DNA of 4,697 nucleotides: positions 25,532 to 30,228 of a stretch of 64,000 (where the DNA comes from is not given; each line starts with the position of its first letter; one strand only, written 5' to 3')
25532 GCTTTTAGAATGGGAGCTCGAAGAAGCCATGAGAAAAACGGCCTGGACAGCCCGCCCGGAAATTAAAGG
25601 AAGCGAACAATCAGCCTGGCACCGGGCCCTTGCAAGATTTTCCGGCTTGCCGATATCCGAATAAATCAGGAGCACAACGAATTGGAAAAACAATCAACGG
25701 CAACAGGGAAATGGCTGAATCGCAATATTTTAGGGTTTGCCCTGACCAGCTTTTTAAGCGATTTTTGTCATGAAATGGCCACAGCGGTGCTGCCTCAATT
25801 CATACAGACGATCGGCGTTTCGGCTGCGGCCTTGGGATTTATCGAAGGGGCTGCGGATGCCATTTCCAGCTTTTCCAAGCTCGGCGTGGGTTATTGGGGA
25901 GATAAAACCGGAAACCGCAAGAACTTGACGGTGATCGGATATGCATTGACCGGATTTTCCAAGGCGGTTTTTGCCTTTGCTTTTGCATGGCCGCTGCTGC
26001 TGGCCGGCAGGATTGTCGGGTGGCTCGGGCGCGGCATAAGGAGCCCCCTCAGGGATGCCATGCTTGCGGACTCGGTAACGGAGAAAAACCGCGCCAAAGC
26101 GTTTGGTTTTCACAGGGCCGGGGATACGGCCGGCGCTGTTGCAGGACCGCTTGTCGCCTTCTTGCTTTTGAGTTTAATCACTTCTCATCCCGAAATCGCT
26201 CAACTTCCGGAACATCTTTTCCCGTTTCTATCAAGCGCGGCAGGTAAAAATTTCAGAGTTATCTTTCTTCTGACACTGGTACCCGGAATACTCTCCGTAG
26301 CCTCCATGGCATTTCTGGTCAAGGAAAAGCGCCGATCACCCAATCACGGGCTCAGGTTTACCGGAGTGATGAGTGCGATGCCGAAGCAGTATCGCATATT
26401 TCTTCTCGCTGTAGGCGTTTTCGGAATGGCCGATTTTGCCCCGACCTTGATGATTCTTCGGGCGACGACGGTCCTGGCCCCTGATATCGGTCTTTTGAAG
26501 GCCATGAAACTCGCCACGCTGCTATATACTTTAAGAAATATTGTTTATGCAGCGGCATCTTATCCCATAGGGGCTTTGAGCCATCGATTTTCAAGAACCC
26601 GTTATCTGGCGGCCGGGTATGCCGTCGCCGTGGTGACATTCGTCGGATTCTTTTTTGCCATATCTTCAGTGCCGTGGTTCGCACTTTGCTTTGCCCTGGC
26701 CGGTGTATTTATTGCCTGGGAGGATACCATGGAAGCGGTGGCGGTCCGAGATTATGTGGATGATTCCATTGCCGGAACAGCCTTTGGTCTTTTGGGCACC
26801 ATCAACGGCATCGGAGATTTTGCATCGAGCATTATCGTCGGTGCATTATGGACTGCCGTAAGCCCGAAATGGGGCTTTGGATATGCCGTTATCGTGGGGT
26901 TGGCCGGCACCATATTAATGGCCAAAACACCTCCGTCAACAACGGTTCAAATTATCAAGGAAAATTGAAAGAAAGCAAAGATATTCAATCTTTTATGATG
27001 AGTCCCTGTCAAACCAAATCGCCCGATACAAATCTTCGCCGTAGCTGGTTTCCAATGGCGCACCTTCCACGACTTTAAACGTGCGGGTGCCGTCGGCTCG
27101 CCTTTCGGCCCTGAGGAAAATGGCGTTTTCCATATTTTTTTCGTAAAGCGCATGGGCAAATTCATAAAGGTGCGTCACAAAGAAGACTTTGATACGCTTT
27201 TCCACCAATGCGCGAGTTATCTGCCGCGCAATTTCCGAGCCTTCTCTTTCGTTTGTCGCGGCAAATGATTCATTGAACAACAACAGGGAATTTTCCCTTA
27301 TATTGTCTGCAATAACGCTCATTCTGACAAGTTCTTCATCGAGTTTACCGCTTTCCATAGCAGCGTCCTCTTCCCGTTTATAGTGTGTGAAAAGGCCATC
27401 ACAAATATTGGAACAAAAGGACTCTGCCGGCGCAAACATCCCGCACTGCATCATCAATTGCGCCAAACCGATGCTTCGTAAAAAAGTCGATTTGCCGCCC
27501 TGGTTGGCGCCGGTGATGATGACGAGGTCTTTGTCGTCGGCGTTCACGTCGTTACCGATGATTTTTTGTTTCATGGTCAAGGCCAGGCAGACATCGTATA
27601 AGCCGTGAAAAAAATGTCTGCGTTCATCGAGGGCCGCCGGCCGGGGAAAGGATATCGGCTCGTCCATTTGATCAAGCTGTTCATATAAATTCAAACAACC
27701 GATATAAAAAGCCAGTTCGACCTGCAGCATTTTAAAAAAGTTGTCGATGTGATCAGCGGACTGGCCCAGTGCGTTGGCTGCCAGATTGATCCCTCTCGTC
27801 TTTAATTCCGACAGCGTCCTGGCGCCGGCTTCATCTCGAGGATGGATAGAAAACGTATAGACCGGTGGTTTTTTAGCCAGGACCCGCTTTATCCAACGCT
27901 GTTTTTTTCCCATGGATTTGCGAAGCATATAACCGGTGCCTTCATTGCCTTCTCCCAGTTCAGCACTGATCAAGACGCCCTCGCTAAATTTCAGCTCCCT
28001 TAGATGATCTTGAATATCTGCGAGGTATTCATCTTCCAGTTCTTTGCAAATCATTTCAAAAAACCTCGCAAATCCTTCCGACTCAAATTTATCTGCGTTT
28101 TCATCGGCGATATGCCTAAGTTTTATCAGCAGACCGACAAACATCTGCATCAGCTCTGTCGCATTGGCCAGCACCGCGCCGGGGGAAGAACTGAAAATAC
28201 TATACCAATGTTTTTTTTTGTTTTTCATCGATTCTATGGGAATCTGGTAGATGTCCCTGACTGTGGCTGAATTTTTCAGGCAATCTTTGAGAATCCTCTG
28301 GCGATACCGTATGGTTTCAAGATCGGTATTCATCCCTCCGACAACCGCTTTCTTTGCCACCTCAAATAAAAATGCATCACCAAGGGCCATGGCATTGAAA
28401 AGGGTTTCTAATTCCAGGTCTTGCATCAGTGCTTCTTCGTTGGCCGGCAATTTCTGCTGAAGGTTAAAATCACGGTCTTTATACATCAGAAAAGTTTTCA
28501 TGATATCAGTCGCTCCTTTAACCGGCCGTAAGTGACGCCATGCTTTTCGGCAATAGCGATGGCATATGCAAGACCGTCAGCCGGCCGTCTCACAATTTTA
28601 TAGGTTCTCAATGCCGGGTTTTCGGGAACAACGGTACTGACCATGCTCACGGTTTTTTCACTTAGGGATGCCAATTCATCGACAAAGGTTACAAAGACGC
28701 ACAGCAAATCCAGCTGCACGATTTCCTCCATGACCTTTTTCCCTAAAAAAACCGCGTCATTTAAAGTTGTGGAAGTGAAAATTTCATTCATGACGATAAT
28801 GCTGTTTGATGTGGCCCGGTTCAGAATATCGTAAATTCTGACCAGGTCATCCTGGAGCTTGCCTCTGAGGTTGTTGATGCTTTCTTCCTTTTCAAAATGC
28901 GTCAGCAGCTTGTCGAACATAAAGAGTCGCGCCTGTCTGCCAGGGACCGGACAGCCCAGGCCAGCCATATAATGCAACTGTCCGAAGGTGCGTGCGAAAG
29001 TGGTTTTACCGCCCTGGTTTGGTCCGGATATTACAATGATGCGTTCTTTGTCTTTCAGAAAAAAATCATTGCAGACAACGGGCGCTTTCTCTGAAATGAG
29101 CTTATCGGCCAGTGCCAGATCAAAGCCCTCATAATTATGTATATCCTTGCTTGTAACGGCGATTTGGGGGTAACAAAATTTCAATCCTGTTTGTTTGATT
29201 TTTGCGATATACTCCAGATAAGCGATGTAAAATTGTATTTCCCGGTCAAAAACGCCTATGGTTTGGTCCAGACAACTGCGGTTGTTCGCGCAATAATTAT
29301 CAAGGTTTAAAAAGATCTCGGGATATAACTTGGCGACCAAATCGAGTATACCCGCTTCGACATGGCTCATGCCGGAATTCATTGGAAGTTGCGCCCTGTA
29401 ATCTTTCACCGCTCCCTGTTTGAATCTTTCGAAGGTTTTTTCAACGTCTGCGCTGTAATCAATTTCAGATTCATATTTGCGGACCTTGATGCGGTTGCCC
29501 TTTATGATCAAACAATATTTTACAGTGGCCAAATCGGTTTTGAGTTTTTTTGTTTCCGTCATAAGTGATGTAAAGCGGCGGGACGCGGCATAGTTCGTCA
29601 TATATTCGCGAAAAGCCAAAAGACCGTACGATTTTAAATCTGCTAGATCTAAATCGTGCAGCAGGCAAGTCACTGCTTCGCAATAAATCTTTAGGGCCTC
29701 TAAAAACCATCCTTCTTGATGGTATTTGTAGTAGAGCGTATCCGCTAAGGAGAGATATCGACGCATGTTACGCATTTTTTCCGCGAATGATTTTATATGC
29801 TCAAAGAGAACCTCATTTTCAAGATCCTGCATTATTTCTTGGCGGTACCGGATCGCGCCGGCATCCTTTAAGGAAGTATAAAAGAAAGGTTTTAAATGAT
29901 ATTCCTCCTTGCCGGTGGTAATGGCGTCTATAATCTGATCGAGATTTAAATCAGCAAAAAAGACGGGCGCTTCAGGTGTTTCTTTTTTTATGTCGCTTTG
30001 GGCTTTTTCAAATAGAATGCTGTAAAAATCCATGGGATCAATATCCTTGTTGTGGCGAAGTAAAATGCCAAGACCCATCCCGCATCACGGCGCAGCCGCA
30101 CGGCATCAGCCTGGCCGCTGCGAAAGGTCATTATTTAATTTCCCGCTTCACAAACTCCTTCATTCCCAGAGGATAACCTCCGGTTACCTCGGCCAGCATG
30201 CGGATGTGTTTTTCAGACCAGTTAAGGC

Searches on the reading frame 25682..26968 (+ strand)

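Call 51: search_protein_families(library=pfam, proteins=[window:25682-26968:+], max_evalue=0.00001)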
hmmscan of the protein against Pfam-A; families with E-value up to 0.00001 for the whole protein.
window:25682-26968:+ (428 aa): 1 family
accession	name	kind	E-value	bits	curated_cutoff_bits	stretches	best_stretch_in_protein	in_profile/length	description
PF07690.21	MFS_1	-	2.5e-36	125.7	33.4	2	20-253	2-220/347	Major Facilitator Superfamily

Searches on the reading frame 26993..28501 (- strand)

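Call 51: search_protein_families(library=pfam, proteins=[window:26993-28501:-], max_evalue=0.00001)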
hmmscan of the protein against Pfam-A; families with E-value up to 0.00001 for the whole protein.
window:26993-28501:- (502 aa): 1 family
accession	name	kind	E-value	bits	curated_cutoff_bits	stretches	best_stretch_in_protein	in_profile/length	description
PF00488.27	MutS_V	-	1.4e-23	84.3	30.2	1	327-488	1-163/188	MutS domain V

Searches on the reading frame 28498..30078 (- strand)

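Call 51: search_protein_families(library=pfam, proteins=[window:28498-30078:-], max_evalue=0.00001)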
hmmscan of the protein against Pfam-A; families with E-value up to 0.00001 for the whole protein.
window:28498-30078:- (526 aa): 1 family
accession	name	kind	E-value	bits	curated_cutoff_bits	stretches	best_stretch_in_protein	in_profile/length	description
PF00488.27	MutS_V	-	1.8e-19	70.9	30.2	1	348-513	1-170/188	MutS domain V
